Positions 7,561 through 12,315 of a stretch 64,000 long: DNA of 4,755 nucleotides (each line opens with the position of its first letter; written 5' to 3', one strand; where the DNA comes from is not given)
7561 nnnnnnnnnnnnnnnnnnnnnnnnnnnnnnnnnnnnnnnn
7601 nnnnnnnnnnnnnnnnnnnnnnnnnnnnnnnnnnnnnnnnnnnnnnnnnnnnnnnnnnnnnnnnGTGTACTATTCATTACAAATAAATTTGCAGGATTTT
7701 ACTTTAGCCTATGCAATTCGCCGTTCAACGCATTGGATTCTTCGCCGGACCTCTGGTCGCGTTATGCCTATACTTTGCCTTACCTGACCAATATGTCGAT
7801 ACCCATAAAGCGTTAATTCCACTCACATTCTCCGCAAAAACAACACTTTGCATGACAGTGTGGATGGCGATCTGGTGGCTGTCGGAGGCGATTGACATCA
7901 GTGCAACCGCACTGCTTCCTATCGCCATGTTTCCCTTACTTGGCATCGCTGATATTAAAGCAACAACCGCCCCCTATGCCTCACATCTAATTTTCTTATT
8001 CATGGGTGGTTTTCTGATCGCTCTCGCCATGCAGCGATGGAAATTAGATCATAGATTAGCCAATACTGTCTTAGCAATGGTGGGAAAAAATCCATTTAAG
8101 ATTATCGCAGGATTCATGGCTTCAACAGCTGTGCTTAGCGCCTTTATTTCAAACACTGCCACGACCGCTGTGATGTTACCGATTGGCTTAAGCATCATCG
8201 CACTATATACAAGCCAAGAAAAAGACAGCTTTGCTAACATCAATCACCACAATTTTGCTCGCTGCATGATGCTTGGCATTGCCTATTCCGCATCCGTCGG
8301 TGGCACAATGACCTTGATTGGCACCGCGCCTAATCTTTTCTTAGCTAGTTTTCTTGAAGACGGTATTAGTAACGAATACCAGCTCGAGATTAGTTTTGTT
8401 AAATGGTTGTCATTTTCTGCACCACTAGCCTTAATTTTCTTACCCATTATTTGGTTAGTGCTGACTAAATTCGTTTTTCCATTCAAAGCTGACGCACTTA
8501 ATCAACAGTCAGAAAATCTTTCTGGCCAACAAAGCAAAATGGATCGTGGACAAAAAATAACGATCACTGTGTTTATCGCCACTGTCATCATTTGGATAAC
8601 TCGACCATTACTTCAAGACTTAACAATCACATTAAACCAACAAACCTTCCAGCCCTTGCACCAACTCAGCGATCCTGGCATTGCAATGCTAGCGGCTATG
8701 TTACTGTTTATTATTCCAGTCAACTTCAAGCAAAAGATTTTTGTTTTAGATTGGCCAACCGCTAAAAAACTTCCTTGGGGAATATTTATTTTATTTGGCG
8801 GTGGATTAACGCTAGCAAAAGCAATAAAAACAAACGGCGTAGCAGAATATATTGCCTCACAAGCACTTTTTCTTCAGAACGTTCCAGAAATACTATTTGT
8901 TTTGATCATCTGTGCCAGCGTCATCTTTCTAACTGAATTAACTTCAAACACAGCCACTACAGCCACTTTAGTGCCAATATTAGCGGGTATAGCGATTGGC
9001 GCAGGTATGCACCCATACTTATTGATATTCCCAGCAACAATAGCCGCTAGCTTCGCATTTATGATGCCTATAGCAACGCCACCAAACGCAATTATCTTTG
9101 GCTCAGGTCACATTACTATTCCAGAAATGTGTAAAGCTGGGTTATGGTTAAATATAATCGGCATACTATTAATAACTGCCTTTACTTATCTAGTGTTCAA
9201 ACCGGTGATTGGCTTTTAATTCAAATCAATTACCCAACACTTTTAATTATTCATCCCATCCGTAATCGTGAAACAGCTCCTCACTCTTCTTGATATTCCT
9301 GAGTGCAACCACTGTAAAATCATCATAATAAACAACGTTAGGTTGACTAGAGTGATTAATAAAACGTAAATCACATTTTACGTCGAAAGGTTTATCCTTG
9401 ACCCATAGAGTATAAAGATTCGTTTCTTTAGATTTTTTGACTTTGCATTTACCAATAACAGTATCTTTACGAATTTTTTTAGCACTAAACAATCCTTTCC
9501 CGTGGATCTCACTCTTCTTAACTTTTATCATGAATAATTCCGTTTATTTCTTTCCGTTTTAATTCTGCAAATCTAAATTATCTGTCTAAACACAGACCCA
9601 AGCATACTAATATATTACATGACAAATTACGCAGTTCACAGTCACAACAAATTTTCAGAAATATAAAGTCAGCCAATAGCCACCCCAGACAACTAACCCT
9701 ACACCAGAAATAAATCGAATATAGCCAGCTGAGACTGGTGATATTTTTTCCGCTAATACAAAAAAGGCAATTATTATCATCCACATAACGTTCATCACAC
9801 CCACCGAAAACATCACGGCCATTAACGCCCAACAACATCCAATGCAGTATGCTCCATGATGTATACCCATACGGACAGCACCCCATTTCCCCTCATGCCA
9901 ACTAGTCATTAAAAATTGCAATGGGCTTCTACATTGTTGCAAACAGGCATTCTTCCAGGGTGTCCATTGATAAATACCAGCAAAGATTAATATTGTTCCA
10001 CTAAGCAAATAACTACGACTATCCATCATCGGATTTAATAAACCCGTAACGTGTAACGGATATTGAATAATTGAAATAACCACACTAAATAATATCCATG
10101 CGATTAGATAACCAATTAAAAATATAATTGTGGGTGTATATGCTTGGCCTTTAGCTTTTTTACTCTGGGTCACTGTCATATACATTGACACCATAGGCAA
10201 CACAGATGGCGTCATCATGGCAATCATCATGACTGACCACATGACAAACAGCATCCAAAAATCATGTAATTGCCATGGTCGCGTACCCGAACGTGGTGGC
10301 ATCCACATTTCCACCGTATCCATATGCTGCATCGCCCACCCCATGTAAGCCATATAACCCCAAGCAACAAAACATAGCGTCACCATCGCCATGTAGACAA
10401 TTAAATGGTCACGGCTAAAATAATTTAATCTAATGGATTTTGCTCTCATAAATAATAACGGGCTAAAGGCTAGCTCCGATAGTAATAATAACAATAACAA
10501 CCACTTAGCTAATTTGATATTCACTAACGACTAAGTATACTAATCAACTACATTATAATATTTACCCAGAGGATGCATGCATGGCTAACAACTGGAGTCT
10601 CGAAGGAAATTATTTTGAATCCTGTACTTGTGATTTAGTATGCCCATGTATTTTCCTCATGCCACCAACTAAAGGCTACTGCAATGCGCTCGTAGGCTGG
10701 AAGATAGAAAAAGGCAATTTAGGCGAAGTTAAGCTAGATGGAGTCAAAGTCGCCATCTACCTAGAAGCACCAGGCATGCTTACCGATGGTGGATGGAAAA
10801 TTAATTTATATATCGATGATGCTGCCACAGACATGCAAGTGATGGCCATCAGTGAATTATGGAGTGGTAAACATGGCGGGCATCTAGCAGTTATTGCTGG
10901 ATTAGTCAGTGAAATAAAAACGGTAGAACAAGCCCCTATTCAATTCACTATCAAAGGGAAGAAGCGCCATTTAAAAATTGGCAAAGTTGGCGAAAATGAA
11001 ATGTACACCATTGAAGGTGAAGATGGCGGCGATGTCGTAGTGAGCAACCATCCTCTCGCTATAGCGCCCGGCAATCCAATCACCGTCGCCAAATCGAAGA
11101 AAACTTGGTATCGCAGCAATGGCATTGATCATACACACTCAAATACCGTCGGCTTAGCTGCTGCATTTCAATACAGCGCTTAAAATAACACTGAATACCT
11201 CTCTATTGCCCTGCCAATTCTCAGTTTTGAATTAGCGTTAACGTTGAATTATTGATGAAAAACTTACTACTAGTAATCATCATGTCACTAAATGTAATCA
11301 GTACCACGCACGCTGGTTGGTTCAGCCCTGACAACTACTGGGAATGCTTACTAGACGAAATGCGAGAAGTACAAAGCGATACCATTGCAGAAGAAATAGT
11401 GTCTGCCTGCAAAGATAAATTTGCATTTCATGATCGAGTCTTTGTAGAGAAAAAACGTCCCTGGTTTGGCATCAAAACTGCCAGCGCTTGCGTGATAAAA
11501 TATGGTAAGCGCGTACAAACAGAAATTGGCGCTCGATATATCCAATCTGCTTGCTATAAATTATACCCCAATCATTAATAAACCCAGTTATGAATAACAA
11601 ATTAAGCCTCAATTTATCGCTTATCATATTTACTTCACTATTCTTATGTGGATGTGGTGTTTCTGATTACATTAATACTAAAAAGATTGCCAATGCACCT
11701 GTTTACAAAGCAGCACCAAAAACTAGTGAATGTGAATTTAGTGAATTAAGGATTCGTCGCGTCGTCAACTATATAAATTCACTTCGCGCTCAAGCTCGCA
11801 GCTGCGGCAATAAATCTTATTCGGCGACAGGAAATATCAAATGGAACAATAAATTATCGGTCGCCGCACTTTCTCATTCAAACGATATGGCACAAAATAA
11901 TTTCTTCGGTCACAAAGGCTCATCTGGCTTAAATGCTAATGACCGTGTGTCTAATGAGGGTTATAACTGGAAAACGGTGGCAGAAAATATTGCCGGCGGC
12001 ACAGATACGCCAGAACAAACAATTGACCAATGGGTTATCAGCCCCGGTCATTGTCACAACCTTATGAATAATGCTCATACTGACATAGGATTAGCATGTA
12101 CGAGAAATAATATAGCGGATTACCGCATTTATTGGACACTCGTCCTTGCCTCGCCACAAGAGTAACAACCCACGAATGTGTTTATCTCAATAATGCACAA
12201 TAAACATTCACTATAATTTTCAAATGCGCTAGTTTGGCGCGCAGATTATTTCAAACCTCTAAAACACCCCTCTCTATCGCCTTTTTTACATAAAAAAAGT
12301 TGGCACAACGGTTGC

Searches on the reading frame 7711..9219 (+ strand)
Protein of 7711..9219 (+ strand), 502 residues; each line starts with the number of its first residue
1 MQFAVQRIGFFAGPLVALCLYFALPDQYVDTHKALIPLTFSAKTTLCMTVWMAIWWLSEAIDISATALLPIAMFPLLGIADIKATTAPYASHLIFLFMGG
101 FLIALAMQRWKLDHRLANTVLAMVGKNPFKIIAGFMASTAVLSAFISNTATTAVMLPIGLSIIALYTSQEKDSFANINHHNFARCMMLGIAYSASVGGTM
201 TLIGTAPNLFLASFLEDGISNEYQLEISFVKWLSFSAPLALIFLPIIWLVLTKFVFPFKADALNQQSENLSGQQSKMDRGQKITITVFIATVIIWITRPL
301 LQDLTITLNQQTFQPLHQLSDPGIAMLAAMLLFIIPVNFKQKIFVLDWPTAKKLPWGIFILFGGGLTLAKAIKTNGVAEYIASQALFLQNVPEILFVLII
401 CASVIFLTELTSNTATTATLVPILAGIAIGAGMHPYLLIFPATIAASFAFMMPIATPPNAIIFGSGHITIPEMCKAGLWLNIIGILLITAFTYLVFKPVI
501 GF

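Call 58: search_protein_families(library=pfam, proteins=[window:7711-9219:+], max_evalue=0.0001)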
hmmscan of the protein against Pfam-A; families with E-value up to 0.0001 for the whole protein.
window:7711-9219:+ (502 aa): 2 families
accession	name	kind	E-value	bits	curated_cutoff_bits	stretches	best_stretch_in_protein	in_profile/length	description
PF00939.25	Na_sulph_symp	-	1.3e-61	209.5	27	1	40-496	28-466/472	Sodium:sulfate symporter transmembrane region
PF03600.22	CitMHS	-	2e-59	201.9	31.9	2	54-439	2-332/336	Citrate transporter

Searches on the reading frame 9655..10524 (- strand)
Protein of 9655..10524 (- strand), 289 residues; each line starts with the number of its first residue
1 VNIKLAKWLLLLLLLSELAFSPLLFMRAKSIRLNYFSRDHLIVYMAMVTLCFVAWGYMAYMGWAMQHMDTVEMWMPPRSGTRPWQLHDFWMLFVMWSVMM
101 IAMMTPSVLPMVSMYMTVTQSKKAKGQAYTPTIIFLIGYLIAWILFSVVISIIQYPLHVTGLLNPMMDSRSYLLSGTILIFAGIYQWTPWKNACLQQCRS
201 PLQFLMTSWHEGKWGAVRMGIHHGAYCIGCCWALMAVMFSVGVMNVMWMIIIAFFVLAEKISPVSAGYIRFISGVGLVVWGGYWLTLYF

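Call 58: search_protein_families(library=pfam, proteins=[window:9655-10524:-], max_evalue=0.0001)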
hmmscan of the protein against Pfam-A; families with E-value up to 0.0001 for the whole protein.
window:9655-10524:- (289 aa): 1 family
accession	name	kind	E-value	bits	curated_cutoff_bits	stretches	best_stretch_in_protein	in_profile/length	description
PF09948.15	PpoB2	-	2.3e-65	220.5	28.7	1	93-282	1-186/188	Copper chaperone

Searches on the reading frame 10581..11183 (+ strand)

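Call 46: search_protein_families(library=pfam, proteins=[window:10581-11183:+], max_evalue=0.001)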
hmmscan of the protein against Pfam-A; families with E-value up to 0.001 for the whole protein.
window:10581-11183:+ (200 aa): 1 family
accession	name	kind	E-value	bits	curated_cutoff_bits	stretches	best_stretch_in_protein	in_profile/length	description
PF07040.16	DUF1326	-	4e-48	164.3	25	1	13-185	1-172/177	Protein of unknown function (DUF1326)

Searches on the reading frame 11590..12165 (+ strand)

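Call 46: search_protein_families(library=pfam, proteins=[window:11590-12165:+], max_evalue=0.001)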
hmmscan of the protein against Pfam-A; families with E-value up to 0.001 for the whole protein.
window:11590-12165:+ (191 aa): 1 family
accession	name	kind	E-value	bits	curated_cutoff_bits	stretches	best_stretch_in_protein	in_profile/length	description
PF00188.32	CAP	-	2.8e-18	67.3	21.1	1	59-184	1-115/117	Cysteine-rich secretory protein family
